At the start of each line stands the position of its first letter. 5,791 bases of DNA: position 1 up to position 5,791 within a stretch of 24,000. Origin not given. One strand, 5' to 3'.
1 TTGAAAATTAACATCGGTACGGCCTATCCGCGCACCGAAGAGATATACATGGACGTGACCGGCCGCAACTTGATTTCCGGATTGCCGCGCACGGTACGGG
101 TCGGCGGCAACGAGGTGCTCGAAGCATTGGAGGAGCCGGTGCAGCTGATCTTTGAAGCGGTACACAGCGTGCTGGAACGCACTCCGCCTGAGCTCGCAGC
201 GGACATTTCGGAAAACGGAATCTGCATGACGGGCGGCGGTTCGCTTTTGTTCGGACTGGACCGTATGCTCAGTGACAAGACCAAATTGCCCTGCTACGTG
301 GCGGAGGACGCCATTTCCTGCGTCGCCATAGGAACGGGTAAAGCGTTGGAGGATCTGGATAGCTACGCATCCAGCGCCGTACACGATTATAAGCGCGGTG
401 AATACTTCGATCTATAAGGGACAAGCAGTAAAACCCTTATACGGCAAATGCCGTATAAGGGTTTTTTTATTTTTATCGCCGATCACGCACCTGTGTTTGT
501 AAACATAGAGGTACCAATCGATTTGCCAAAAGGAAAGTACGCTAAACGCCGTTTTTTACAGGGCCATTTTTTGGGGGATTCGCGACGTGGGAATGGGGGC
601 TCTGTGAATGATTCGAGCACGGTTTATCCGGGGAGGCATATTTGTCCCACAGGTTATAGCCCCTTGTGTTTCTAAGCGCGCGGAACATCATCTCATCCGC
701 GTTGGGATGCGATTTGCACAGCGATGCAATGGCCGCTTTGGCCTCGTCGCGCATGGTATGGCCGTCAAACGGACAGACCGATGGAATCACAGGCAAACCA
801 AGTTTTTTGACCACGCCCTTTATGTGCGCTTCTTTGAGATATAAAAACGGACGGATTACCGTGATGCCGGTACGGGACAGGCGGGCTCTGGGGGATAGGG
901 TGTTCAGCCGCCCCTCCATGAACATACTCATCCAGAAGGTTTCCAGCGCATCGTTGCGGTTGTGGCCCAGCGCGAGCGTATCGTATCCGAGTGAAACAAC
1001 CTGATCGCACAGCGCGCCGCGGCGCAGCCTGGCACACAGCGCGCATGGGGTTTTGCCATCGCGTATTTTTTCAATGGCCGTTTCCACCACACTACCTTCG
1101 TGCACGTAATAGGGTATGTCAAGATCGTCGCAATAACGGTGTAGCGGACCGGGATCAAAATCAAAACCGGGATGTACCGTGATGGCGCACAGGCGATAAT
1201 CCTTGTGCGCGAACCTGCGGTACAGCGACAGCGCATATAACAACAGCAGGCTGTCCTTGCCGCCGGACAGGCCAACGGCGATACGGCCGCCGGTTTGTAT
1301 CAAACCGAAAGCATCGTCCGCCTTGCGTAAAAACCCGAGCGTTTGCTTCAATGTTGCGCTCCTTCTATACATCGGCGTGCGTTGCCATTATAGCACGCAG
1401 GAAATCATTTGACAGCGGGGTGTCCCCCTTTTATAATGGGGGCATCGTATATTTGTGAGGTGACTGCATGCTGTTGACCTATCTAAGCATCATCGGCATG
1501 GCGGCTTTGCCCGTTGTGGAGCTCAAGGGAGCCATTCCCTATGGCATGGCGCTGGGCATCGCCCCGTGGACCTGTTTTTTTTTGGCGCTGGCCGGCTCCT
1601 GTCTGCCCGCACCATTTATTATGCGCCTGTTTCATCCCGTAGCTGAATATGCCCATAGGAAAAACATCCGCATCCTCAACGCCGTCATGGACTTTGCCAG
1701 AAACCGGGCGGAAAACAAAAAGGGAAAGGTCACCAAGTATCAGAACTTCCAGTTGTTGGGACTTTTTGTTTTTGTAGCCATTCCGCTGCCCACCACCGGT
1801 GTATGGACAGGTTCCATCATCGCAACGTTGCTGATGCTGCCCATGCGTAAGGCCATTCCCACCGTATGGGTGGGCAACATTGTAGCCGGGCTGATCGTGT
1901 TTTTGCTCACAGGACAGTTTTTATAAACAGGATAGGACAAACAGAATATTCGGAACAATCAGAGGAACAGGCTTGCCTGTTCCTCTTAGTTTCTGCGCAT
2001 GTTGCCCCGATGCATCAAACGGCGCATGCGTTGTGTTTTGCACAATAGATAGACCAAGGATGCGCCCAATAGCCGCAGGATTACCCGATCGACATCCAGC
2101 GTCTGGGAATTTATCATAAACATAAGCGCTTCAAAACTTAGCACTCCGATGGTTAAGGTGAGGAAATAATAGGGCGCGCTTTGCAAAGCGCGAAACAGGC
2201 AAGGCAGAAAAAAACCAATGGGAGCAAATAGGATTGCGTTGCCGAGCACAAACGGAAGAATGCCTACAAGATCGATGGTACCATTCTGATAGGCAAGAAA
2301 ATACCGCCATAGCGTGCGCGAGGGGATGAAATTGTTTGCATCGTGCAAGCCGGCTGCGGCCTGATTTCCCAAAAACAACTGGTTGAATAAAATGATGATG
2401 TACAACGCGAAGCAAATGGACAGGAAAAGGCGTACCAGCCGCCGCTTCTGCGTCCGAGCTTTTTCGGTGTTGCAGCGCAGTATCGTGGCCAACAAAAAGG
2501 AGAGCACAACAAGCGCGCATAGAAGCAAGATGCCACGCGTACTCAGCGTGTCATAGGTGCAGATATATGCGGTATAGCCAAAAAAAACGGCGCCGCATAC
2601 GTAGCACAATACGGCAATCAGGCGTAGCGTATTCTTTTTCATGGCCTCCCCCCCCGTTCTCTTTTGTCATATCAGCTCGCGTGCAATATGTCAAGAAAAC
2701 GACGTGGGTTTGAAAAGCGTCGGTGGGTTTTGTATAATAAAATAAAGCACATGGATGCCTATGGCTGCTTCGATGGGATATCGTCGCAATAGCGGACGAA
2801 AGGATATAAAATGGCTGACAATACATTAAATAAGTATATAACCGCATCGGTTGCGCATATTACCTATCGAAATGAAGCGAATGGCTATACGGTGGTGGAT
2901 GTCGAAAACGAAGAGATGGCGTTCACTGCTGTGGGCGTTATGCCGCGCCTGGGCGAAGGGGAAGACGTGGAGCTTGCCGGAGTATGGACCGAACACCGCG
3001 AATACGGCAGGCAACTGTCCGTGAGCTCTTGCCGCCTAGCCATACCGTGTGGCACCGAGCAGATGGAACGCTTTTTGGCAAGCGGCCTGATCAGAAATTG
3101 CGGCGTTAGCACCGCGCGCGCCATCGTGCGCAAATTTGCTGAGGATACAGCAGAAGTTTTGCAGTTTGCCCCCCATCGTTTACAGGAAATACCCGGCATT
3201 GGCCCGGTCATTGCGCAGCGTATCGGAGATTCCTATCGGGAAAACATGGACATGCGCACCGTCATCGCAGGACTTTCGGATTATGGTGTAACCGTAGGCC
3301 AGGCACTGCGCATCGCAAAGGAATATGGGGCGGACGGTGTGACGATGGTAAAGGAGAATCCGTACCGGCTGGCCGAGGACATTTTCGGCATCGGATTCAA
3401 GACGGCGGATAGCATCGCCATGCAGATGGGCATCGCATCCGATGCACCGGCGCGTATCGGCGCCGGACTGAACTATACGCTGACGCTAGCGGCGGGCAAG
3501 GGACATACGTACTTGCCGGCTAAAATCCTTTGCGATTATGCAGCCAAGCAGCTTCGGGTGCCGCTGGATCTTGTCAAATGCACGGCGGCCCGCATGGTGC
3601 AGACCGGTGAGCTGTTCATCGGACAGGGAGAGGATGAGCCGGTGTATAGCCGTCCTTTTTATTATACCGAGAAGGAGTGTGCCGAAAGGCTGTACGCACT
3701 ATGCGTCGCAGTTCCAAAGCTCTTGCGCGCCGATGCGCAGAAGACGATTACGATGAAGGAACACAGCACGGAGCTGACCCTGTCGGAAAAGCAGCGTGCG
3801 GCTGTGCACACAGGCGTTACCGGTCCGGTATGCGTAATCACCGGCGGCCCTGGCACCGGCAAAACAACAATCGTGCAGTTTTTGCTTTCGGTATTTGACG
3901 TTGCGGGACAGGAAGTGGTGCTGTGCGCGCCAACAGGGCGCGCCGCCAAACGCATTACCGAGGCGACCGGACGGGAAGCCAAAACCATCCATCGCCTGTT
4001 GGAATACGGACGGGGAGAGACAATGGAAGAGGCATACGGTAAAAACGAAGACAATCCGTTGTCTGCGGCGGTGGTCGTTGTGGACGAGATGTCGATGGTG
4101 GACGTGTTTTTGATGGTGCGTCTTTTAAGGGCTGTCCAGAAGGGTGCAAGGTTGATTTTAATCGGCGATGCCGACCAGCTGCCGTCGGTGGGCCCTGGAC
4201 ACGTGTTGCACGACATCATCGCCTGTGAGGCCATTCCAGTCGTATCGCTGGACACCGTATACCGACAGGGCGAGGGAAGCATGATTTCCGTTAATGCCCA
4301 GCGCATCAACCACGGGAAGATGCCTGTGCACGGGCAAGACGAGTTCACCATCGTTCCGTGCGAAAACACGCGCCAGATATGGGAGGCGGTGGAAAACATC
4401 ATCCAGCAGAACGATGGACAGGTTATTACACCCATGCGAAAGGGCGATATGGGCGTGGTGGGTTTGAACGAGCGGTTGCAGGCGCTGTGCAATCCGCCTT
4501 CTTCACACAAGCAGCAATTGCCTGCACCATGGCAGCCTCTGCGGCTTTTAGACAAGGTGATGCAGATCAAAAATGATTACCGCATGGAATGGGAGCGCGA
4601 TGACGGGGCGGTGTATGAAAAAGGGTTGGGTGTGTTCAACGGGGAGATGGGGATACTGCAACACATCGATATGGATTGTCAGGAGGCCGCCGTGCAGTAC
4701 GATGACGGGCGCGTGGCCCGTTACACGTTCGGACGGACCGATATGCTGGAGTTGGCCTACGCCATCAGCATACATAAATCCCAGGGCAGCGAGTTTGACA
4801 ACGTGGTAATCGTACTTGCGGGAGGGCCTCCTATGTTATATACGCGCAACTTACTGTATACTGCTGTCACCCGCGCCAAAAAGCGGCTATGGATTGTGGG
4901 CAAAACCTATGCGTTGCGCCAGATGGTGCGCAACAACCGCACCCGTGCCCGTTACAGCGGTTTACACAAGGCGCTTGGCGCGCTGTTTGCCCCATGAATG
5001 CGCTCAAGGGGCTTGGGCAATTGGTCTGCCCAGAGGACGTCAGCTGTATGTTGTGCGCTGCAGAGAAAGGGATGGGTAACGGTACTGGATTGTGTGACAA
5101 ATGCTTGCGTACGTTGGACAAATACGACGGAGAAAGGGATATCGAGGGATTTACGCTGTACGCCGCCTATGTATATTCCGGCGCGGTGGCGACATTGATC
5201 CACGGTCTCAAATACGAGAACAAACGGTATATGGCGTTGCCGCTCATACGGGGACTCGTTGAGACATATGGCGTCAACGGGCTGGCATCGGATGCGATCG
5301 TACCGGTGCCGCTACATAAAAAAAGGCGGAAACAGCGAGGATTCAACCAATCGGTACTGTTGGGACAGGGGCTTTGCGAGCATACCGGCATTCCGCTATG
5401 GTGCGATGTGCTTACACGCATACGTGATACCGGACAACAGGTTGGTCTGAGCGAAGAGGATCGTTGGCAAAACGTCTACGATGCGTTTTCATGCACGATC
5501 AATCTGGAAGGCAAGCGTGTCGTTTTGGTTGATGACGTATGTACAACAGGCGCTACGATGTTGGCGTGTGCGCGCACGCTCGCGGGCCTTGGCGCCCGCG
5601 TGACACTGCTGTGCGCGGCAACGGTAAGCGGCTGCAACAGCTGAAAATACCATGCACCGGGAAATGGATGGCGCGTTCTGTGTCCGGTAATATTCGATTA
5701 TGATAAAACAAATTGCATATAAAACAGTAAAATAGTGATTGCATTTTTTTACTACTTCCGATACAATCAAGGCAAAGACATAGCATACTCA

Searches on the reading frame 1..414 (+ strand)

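Call 50: search_protein_families(library=pfam, proteins=[window:1-414:+], max_evalue=0.00001)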
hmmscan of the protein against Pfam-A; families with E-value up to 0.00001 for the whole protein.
window:1-414:+ (138 aa): 1 family
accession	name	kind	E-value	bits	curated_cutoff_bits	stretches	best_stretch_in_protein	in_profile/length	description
PF06723.19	MreB_Mbl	-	3e-41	141.8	27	1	1-121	204-324/327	MreB/Mbl protein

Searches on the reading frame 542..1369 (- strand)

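Call 49: search_protein_families(library=pfam, proteins=[window:542-1369:-], max_evalue=0.00001)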
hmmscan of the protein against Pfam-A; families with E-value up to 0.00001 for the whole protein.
window:542-1369:- (275 aa): 1 family
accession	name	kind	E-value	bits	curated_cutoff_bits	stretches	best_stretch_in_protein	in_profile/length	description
PF01171.26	ATP_bind_3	-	1.9e-16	60.8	27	1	30-192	2-161/182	PP-loop family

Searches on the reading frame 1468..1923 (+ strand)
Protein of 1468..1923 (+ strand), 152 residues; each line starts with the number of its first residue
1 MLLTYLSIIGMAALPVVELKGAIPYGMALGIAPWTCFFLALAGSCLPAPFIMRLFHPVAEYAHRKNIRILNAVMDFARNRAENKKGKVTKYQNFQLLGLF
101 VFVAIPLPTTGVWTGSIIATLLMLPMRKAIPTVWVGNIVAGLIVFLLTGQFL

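Call 49: search_protein_families(library=pfam, proteins=[window:1468-1923:+], max_evalue=0.00001)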
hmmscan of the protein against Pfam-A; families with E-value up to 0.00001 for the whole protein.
window:1468-1923:+ (152 aa): 1 family
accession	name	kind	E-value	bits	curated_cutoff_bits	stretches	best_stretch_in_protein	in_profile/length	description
PF06695.16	Sm_multidrug_ex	-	1.8e-35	122.6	30.7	1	18-143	1-121/121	Putative small multi-drug export protein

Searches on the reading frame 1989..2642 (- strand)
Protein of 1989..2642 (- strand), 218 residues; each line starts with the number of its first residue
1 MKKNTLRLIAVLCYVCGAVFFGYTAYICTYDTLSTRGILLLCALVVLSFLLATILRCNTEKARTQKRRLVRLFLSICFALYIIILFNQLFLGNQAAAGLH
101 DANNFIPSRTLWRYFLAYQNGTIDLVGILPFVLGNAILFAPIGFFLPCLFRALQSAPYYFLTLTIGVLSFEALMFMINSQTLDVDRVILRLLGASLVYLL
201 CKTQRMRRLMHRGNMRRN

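Call 49: search_protein_families(library=pfam, proteins=[window:1989-2642:-], max_evalue=0.00001)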
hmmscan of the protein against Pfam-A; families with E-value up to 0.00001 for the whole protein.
window:1989-2642:- (218 aa): 1 family
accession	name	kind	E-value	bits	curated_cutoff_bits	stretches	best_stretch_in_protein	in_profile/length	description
PF04892.17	VanZ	-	1.1e-09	39.4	30.1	1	77-202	5-123/126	VanZ like family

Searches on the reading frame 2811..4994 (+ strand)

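Call 11: search_protein_families(library=pfam, proteins=[window:2811-4994:+])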
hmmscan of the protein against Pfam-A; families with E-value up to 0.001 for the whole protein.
window:2811-4994:+ (728 aa): 16 families
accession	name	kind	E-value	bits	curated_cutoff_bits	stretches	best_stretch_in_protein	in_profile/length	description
PF13245.12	AAA_19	-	1.2e-44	152.1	25.1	1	328-462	1-134/134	AAA domain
PF13604.12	AAA_30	-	6.4e-43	147.1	27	1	323-505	1-174/191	AAA domain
PF14490.11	HHH_RecD2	-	8.4e-34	115.8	27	1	144-234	1-92/92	ATP-dependent RecD2 DNA helicase HHH domain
PF23139.1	OB_YrrC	-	4.9e-21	74.9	27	1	8-79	2-76/76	ATP-dependent DNA helicase YrrC, OB-fold domain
PF13538.12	UvrD_C_2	-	1.3e-18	67.1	27.4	1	648-696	1-52/52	UvrD-like helicase C-terminal domain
PF18335.7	SH3_13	-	4.7e-15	55.6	41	1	552-630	1-65/65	ATP-dependent RecD-like DNA helicase SH3 domain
PF01443.25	Viral_helicase1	-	3.4e-11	43.8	21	1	651-696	179-227/228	Viral superfamily 1 RNA helicase core domain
PF13086.12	AAA_11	-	1.6e-09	38.3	27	1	324-384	2-70/257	AAA domain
PF13401.12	AAA_22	-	2e-06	28.6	27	1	339-454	6-124/130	AAA domain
PF14520.12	HHH_5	-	4e-06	27.7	27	1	98-138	11-51/57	Helix-hairpin-helix domain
PF09848.15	SLFN-g3_helicase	-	1.1e-05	25.4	24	1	340-426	3-87/354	Schlafen group 3, DNA/RNA helicase domain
PF12826.13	HHH_2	-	3.2e-05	24.4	27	1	94-144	8-57/64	Helix-hairpin-helix motif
PF13361.12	UvrD_C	-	0.00015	21.8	25.6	1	652-695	290-345/350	UvrD-like helicase C-terminal domain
PF00580.27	UvrD-helicase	-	0.00043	20.5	23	0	324-385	1-64/271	UvrD/REP helicase N-terminal domain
PF13521.12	AAA_28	-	0.00059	20.5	27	0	341-430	2-85/164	AAA domain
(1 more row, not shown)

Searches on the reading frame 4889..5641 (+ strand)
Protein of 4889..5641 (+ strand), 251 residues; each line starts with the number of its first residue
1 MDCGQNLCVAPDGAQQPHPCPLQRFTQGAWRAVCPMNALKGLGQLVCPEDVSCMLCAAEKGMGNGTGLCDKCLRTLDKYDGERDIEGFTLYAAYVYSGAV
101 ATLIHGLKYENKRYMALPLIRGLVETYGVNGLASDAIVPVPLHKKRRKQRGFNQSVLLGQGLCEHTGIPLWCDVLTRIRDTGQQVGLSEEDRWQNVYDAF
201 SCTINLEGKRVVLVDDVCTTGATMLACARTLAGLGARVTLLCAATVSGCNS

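Call 11: search_protein_families(library=pfam, proteins=[window:4889-5641:+])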
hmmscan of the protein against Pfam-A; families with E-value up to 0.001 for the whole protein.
window:4889-5641:+ (251 aa): 1 family
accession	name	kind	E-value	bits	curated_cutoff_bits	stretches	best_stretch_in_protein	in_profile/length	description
PF00156.33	Pribosyltran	-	1.8e-08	34.3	26.3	1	191-238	79-118/158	Phosphoribosyl transferase domain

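Call 40: search_protein_families(library=ncbifam, proteins=[window:4889-5641:+], max_evalue=0.01)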
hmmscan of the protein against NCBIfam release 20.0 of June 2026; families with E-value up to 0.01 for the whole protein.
window:4889-5641:+ (251 aa): 25 families
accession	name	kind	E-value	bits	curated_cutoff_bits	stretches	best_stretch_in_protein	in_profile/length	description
TIGR00201.1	comF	subfamily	1.8e-29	103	233.55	1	53-237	1-181/190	ComF family protein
NF008616.0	PRK11595.1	equivalog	2.3e-27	95.9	304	1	91-237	65-216/227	DNA utilization protein GntX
TIGR01251.1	ribP_PPkin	subfamily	6.8e-07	28.5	113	1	194-242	196-244/309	ribose-phosphate diphosphokinase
NF005592.0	PRK07322.1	subfamily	2.7e-06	26.9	143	1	205-246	117-158/180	adenine phosphoribosyltransferase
NF004689.0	PRK06031.1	equivalog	9.3e-06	25.1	175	1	205-245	151-191/233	phosphoribosyltransferase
NF002634.0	PRK02304.1-3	equivalog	1.6e-05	24.6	170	1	207-243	117-153/182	adenine phosphoribosyltransferase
NF005537.0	PRK07199.1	subfamily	1.7e-05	24.1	322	1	200-238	203-241/301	ribose-phosphate diphosphokinase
NF002095.0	PRK00934.1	equivalog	2.8e-05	23.4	296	1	203-242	200-240/287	ribose-phosphate diphosphokinase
NF002635.0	PRK02304.1-4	subfamily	0.00015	21.3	146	1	207-239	114-146/188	adenine phosphoribosyltransferase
TIGR01090.1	apt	equivalog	0.0002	21.5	185.85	1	207-242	108-143/169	adenine phosphoribosyltransferase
NF003549.0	PRK05205.1-5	equivalog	0.00029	20.4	138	1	192-235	83-126/182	bifunctional pyr operon transcriptional regulator/uracil phosphoribosyltransferase PyrR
TIGR01367.1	pyrE_Therm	equivalog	0.0003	20.4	150.25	1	207-243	104-140/187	orotate phosphoribosyltransferase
TIGR00336.1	pyrE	equivalog_domain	0.00034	20.4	106.8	1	206-239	106-139/173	orotate phosphoribosyltransferase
NF002636.0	PRK02304.1-5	equivalog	0.00041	19.9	125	1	205-242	115-151/176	adenine phosphoribosyltransferase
NF040646.1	HPT_Archaea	equivalog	0.00054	19.6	200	1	207-240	113-146/184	hypoxanthine/guanine phosphoribosyltransferase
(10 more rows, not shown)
